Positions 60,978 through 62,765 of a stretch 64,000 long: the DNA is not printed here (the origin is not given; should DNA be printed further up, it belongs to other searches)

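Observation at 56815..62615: Uncharacterised three-gene envelope module: SGNH-TPR protein, polytopic membrane protein with TPR-like tail, and CXXCH beta-propeller lipoprotein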

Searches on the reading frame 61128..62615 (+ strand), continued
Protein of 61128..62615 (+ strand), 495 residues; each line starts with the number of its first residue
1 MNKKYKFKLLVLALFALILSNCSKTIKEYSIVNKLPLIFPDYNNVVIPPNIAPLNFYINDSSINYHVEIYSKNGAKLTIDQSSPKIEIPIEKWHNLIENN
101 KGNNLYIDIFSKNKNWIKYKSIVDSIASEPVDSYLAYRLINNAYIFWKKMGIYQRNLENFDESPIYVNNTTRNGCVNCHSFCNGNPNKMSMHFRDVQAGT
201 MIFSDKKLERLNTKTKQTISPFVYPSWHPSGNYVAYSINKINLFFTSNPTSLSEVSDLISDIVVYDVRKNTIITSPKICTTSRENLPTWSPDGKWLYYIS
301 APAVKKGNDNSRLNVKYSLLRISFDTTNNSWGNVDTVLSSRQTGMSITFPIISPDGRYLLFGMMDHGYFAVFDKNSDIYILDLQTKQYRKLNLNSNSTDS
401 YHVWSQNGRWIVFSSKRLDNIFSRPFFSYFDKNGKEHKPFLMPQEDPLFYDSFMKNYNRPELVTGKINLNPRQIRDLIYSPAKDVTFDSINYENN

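Call 42: fold_search(model_id=the predicted structure, library=pdb)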
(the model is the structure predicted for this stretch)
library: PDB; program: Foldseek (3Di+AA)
matches with E <= 10: 1790; with E <= 0.001: 325
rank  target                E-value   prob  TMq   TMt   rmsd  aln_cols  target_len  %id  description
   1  4pwz_B                2.8e-13  1.00  0.45  0.54  10.2       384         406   11  Crystal structure of TolB protein from Yersinia pestis CO92 (released 2014-04-02)
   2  6pnv                  3.1e-13  1.00  0.44  0.53  10.0       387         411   12  1.42 Angstrom Resolution Crystal Structure of Translocation Protein TolB from Salmonella enterica (released 2019-07-17)
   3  7mx5_B                5.9e-13  1.00  0.42  0.51  11.1       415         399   13  Crystal structure of TolB from Acinetobacter baumannii (released 2021-05-26)
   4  7mx5_A                6.5e-13  1.00  0.42  0.51  11.0       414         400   13  Crystal structure of TolB from Acinetobacter baumannii (released 2021-05-26)
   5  5yzn_A                7.6e-09  1.00  0.38  0.30   8.3       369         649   11  Crystal structure of S9 peptidase (active form) from Deinococcus radiodurans R1 (released 2018-11-14)
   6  9gne_A                8.5e-09  1.00  0.37  0.28  13.6       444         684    9  CryoEM structure of mammalian AAP in complex with acetyl-alanyl-chloromethylketone (released 2025-10-22)
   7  5yzo_A                1.6e-08  1.00  0.38  0.30   8.0       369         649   11  Crystal structure of S9 peptidase mutant (S514A) from Deinococcus radiodurans R1 (released 2018-11-14)
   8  9gou_A                1.7e-08  1.00  0.36  0.27  12.5       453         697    8  Cryo-EM structure of acylaminoacyl-peptidase in complex with dichlorvos (released 2025-10-22)
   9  7px8_C                1.8e-08  1.00  0.37  0.27  13.4       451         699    9  CryoEM structure of mammalian acylaminoacyl-peptidase (released 2022-05-25)
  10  8g2z_0U               2.1e-08  1.00  0.20  0.17  23.1       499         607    9  48-nm doublet microtubule from Tetrahymena thermophila strain CU428 (released 2023-06-14)
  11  7px8_A                3.2e-08  1.00  0.36  0.27  15.0       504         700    9  CryoEM structure of mammalian acylaminoacyl-peptidase (released 2022-05-25)
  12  7qun_A                5.5e-08  1.00  0.38  0.28  14.1       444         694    9  CryoEM structure of mammalian AAP in complex with Meropenem (released 2022-11-16)
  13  3npe                  9.0e-08  1.00  0.39  0.37  14.4       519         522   10  Structure of VP14 in complex with oxygen (released 2010-11-10)
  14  1hzv                  9.0e-08  1.00  0.30  0.29  14.9       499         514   12  DOMAIN SWING UPON HIS TO ALA MUTATION IN NITRITE REDUCTASE OF PSEUDOMONAS AERUGINOSA (released 2001-09-26)
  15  9n73_LO               9.5e-08  1.00  0.26  0.17  24.7       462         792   11  SSU processome maturation and disassembly, State G (released 2025-10-29)
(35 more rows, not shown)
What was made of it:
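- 61128..62615 (+): Gene 3: lipoprotein with a beta-sandwich and a six-bladed TolB/tricorn-type propeller, the second gene of the pair. TolB is the top fold hit, E 2.8e-13 (call 42).
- Closest known: TolB of the Tol-Pal system. Same: TolB is the best structural match (4pwz, 6pnv, 7mx5; E about 3e-13, TM 0.42-0.54; call 42).
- Closest known: Propeller redox enzymes fed by a heme c or metal centre. Same: These enzymes appear among the fold hits (E 1e-7 to 1e-6; call 42).
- The best fold match is TolB, a non-redox protein (call 42).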

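Call 64: find_encoding_contigs(protein=P0013, flank=9000, max_places=1)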
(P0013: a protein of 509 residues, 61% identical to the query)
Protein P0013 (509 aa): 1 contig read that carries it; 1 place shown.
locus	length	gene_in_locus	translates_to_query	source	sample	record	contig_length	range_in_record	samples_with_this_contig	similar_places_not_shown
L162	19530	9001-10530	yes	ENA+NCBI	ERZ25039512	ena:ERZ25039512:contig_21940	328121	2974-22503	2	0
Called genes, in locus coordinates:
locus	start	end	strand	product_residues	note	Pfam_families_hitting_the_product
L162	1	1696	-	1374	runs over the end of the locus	PF08450:SGL (faint), PF07494:Reg_prop (weak), PF07495:Y_Y_Y, PF00512:HisKA, PF02518:HATPase_c, PF00072:Response_reg, PF12833:HTH_18, PF00165:HTH_AraC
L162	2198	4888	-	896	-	PF17963:Big_9 (faint), PF00754:F5_F8_type_C, PF22633:F5_F8_type_C_2, PF05345:He_PIG, PF18962:Por_Secre_tail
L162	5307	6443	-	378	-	PF02156:Glyco_hydro_26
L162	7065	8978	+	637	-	PF19529:DUF6057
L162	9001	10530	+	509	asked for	PF00930:DPPIV_N (faint), PF26550:Tricorn_2nd, PF07676:PD40 (weak), PF26549:Tricorn_N (weak)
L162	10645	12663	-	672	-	PF00684:DnaJ_CXXCXGXG (faint), PF17755:UvrA_DNA-bind, PF02463:SMC_N (faint), PF00005:ABC_tran (faint), PF13304:AAA_21 (faint), PF13175:AAA_15 (faint)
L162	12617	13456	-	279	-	PF17760:UvrA_inter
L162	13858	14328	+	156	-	PF04542:Sigma70_r2, PF07638:Sigma70_ECF (weak), PF08281:Sigma70_r4_2, PF04545:Sigma70_r4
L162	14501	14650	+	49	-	-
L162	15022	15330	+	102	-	-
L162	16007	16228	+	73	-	-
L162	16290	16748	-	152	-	PF11026:DUF2721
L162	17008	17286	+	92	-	PF00005:ABC_tran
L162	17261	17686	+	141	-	PF00005:ABC_tran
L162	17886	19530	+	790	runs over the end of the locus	PF12704:MacB_PCD, PF02687:FtsX, PF12704:MacB_PCD, PF02687:FtsX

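Call 65: find_encoding_contigs(protein=P0031, flank=9000, max_places=1)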
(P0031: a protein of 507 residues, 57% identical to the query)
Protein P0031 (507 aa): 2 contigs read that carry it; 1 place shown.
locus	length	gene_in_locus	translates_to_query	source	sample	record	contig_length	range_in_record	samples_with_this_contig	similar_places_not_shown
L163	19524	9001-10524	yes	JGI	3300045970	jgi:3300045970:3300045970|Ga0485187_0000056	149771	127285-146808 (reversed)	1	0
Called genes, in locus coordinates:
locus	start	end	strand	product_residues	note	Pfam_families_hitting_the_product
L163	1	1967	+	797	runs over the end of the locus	PF06165:GH94_b-supersand, PF17167:Glyco_hydro_94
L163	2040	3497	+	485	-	PF01120:Alpha_L_fucos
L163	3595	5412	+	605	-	PF19529:DUF6057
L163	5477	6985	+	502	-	PF26550:Tricorn_2nd (weak), PF07676:PD40 (weak), PF26549:Tricorn_N (weak)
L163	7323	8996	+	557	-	PF19529:DUF6057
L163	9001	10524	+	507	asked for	PF26550:Tricorn_2nd (weak), PF07676:PD40 (weak), PF26549:Tricorn_N (weak)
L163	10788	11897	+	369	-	PF06452:CBM9_1, PF18962:Por_Secre_tail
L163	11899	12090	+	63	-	-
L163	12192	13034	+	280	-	-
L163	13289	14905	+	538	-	PF01229:Glyco_hydro_39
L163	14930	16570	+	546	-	PF00933:Glyco_hydro_3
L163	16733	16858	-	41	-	-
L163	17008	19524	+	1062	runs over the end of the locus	PF13620:CarboxypepD_reg, PF13715:CarbopepD_reg_2, PF07715:Plug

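Call 66: find_encoding_contigs(protein=P0110, flank=9000, max_places=1)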
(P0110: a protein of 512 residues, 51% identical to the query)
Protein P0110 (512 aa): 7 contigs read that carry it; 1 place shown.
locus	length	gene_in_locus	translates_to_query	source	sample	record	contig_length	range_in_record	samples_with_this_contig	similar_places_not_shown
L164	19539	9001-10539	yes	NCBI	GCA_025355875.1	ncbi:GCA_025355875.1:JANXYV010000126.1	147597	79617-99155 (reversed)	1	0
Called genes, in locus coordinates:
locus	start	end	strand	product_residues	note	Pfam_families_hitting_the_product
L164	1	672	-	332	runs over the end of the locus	PF16884:ADH_N_2, PF00107:ADH_zinc_N, PF13602:ADH_zinc_N_2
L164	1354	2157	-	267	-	PF01381:HTH_3, PF12844:HTH_19 (weak), PF13560:HTH_31 (weak), PF00717:Peptidase_S24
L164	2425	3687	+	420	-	PF00817:IMS, PF21999:IMS_HHH_1 (weak), PF11799:IMS_C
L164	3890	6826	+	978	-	PF02811:PHP, PF07733:DNA_pol3_alpha, PF17657:DNA_pol3_finger, PF14579:HHH_6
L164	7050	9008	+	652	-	PF19529:DUF6057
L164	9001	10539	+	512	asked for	PF07676:PD40 (faint), PF26550:Tricorn_2nd, PF00930:DPPIV_N (faint), PF26549:Tricorn_N (faint)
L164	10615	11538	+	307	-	PF02588:YitT_membrane, PF19700:DUF6198 (weak), PF10035:DUF2179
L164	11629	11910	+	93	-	PF06865:Ppnp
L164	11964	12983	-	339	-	PF00762:Ferrochelatase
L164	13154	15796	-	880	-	PF13620:CarboxypepD_reg, PF13715:CarbopepD_reg_2, PF18939:DUF5686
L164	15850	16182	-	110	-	PF08448:PAS_4 (weak)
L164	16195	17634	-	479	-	-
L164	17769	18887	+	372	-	PF07722:Peptidase_C26, PF00117:GATase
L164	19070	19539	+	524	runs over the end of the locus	PF00009:GTP_EFTU, PF01926:MMR_HSR1, PF22042:EF-G_D2, PF03144:GTP_EFTU_D2 (weak), PF16658:RF3_C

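Call 71: search_protein_families(library=padloc, proteins=[window:61128-62615:+], max_evalue=0.01)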
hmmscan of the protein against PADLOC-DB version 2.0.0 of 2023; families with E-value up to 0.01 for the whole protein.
window:61128-62615:+ (495 aa): 0 families

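Call 76: search_protein_families(library=pfam, alignment_id=A6, max_evalue=0.0001)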
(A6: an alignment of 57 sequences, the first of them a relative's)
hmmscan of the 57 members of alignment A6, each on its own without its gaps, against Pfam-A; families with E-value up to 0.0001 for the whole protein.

A. member 1, L001:3545-6850:- (1102 aa): 2 families
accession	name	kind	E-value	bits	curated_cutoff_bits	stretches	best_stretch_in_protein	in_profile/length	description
PF18676.6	MBG_2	-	4.8e-22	78.8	25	1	939-1014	1-72/72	MBG domain (YGX type)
PF18962.6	Por_Secre_tail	-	6.2e-13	49.3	27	1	1031-1100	1-74/75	Secretion system C-terminal sorting domain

B. families by the number of members that match (of 57 scanned): 100 families (the first 25 are shown)
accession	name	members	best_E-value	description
PF07980.17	SusD_RagB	6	2.5e-55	SusD family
PF13428.12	TPR_14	5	1.1e-27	Tetratricopeptide repeat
PF13174.12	TPR_6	5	2.5e-16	Tetratricopeptide repeat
PF13414.12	TPR_11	4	1.1e-56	TPR repeat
PF02775.26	TPP_enzyme_C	4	4e-54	Thiamine pyrophosphate enzyme, C-terminal TPP binding domain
PF07719.23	TPR_2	4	7.8e-49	Tetratricopeptide repeat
PF00515.34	TPR_1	4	3.9e-48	Tetratricopeptide repeat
PF00005.33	ABC_tran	4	3.3e-47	ABC transporter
PF00205.28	TPP_enzyme_M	4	2.1e-45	Thiamine pyrophosphate enzyme, central domain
PF02776.23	TPP_enzyme_N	4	1.9e-40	Thiamine pyrophosphate enzyme, N-terminal TPP binding domain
PF13432.12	TPR_16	4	1.9e-40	Tetratricopeptide repeat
PF13181.12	TPR_8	4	7.6e-38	Tetratricopeptide repeat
PF14559.12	TPR_19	4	5.5e-35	Tetratricopeptide repeat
PF13431.12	TPR_17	4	3.7e-34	Tetratricopeptide repeat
PF13424.12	TPR_12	4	4e-31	Tetratricopeptide repeat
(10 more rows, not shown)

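Call 77: search_protein_families(library=pfam, alignment_id=A7, max_evalue=0.0001)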
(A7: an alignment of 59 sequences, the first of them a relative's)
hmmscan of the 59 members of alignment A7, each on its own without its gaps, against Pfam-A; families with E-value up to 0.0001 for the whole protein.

A. member 1, L001:12643-14040:- (466 aa): 2 families
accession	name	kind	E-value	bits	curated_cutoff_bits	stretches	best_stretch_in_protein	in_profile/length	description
PF13416.11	SBP_bac_8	-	3.4e-11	43.9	27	1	91-384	23-264/279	Bacterial extracellular solute-binding protein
PF01547.30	SBP_bac_1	-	4e-08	34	26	1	106-369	49-306/307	Bacterial extracellular solute-binding protein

B. families by the number of members that match (of 59 scanned): 102 families (the first 25 are shown)
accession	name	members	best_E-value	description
PF01042.26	Ribonuc_L-PSP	7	2.1e-18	Endoribonuclease L-PSP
PF18962.6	Por_Secre_tail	6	1e-16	Secretion system C-terminal sorting domain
PF06452.16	CBM9_1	5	1.5e-39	Carbohydrate family 9 binding domain-like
PF21168.2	FkbO_Hyg5-like_N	4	6.8e-14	Chorismatase FkbO/Hyg5-like, N-terminal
PF00158.32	Sigma54_activat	3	1.8e-73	Sigma-54 interaction domain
PF07690.21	MFS_1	3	3.3e-45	Major Facilitator Superfamily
PF03422.21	CBM_6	3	2.9e-39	Carbohydrate binding module (family 6)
PF00933.27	Glyco_hydro_3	3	4.4e-34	Glycosyl hydrolase family 3 N terminal domain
PF00150.24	Cellulase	3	7.4e-32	Cellulase (glycosyl hydrolase family 5)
PF07715.20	Plug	3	3.1e-18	TonB-dependent Receptor Plug Domain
PF13715.12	CarbopepD_reg_2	3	1.8e-16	CarboxypepD_reg-like domain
PF00884.28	Sulfatase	2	1.8e-62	Sulfatase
PF18099.7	CBM_35_2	2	6e-30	Carbohydrate binding module (family 35)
PF25601.1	AAA_lid_14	2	2.9e-29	AAA+ ATPase lid domain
PF00072.30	Response_reg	2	7.2e-27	Response regulator receiver domain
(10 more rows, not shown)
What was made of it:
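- CBM9, GH5, GH3 and SusC/D occur among the immediate flanks (calls 76, 77).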

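Call 80: search_protein_families(library=pfam, proteins=[L018:3447-4241:-, L018:4237-5376:-, L029:5827-6732:-, L029:6624-7862:-, L036:11568-12908:+, L036:12887-13948:+, L036:5984-6871:-, L036:6919-7905:-], max_evalue=0.001)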
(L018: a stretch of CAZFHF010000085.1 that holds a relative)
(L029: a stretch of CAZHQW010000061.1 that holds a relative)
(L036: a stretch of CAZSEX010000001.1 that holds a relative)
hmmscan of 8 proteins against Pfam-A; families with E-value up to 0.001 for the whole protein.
L018:3447-4241:- (265 aa): 1 family
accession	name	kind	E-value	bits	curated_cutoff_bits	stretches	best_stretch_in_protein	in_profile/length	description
PF01578.25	Cytochrom_C_asm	-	2.4e-34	119.3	29.9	1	73-255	10-207/212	Cytochrome C assembly protein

L018:4237-5376:- (380 aa): 1 family
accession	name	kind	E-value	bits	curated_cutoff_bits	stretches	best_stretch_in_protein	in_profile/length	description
PF05140.19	ResB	-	3.2e-10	39.8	24.6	0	293-335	224-267/486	ResB-like family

L029:5827-6732:- (302 aa): 1 family
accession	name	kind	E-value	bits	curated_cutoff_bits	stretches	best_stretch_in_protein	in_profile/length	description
PF01578.25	Cytochrom_C_asm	-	1.1e-33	117.1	29.9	1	122-290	24-207/212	Cytochrome C assembly protein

L029:6624-7862:- (413 aa): 1 family
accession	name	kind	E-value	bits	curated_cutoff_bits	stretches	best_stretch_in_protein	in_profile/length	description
PF05140.19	ResB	-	1.4e-14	54.3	24.6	1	323-366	224-268/486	ResB-like family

L036:11568-12908:+ (447 aa): 1 family
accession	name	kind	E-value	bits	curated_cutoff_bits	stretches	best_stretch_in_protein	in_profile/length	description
PF05140.19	ResB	-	4.7e-18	65.7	24.6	1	324-399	195-270/486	ResB-like family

L036:12887-13948:+ (354 aa): 1 family
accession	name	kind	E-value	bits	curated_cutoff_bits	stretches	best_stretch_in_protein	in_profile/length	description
PF01578.25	Cytochrom_C_asm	-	3.4e-38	131.9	29.9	1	114-318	1-212/212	Cytochrome C assembly protein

L036:5984-6871:- (296 aa): 2 families
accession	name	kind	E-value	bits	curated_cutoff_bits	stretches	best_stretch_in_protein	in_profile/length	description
PF01882.25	DUF58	-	2.4e-60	203.9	23.4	1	46-245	1-197/216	Protein of unknown function DUF58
PF13519.12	VWA_2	-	9e-11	42.8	27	1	84-188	2-106/107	von Willebrand factor type A domain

L036:6919-7905:- (329 aa): 7 families
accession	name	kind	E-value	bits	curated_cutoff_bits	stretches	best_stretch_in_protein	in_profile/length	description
PF07726.17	AAA_3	-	1e-65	220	27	1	49-177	1-129/131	ATPase family associated with various cellular activities (AAA)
PF17863.7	AAA_lid_2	-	2e-23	82.3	22.7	1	256-322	8-74/74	AAA lid domain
PF07728.20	AAA_5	-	4.4e-14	53.1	22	1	49-177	1-139/139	AAA domain (dynein-related subfamily)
PF20030.5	bpMoxR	-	1e-13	51.3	27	1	20-216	4-201/205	MoxR domain in the MoxR-vWA-beta-propeller ternary systems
PF00493.29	MCM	-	1.2e-05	24.9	23.3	1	44-162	54-175/224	MCM P-loop domain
PF00158.32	Sigma54_activat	-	0.00038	20.6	20.2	1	46-163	21-147/168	Sigma-54 interaction domain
PF05496.18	RuvB_N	-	0.00099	19.3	27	0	48-141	34-115/159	Holliday junction DNA helicase RuvB P-loop domain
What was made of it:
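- Closest known: CcmI/NrfG TPR apocytochrome chaperones and substrate-dedicated CcsBA heme lyases. Same: ResB/CcsA genes are adjacent to the pair in three loci (call 80).
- Where ResB/CcsA genes are adjacent they occur in addition to gene 2 (call 80).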

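Call 83: find_encoding_contigs(protein=P0093, flank=9000, max_places=1)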
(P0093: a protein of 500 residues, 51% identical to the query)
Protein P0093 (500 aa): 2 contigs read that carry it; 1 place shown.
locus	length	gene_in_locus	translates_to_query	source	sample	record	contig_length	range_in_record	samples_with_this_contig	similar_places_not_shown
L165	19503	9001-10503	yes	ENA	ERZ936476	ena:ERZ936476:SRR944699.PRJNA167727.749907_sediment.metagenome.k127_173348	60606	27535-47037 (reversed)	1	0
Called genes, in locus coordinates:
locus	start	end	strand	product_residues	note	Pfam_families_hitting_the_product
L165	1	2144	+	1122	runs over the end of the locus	PF13290:CHB_HEX_C_1 (faint), PF13287:Fn3_assoc (faint), PF08757:CotH, PF00932:LTD, PF18962:Por_Secre_tail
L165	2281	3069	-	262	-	PF19293:CdaA_N, PF02457:DAC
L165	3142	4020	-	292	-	PF00809:Pterin_bind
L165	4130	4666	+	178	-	PF07659:DUF1599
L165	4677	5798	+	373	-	PF07291:MauE, PF07681:DoxX (weak)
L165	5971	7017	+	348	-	-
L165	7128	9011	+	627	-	PF19529:DUF6057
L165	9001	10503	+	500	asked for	PF07676:PD40 (faint), PF26550:Tricorn_2nd (faint), PF26549:Tricorn_N (faint)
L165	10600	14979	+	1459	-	PF13855:LRR_8, PF13855:LRR_8 (weak), PF23598:LRR_14, PF13855:LRR_8, PF13895:Ig_2 (weak), PF23598:LRR_14 (weak), PF12799:LRR_4 (weak), PF13855:LRR_8 (weak), +11 more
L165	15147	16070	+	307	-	PF02588:YitT_membrane, PF19700:DUF6198 (weak), PF10035:DUF2179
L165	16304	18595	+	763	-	PF01734:Patatin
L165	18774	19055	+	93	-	PF06865:Ppnp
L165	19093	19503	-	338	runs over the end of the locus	PF00762:Ferrochelatase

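Call 84: find_encoding_contigs(protein=P0109, flank=9000, max_places=1)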
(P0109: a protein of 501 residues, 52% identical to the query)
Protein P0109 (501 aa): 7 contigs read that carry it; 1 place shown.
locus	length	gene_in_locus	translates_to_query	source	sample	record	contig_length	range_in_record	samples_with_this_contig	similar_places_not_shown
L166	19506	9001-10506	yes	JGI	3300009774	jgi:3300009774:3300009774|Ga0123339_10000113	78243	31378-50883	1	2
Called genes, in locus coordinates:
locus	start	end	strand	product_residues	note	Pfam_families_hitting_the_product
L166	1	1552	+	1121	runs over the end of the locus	PF13287:Fn3_assoc (faint), PF13290:CHB_HEX_C_1 (faint), PF08757:CotH, PF00932:LTD, PF18962:Por_Secre_tail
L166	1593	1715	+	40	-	-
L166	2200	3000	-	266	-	PF19293:CdaA_N, PF02457:DAC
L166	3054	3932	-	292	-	PF00809:Pterin_bind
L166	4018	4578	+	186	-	PF07659:DUF1599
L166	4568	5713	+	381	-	PF07291:MauE, PF07681:DoxX (weak)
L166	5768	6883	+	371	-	-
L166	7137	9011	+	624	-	PF19529:DUF6057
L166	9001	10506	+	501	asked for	PF26550:Tricorn_2nd (weak), PF07676:PD40 (faint), PF26549:Tricorn_N (weak)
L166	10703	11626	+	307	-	PF02588:YitT_membrane, PF19700:DUF6198 (weak), PF10035:DUF2179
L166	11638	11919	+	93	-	PF06865:Ppnp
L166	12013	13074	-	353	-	PF00762:Ferrochelatase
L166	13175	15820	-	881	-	PF13620:CarboxypepD_reg, PF13715:CarbopepD_reg_2, PF18939:DUF5686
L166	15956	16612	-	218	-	PF02923:BamHI, PF09195:Endonuc-BglII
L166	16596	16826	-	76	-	PF12844:HTH_19, PF01381:HTH_3, PF13443:HTH_26 (weak)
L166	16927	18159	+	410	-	PF01555:N6_N4_Mtase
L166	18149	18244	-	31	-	-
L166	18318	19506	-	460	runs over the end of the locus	PF12930:DUF3836 (faint), PF18962:Por_Secre_tail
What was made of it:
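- MauE/DoxX and ferrochelatase genes lie nearby in L164-L166 (calls 66, 83, 84).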
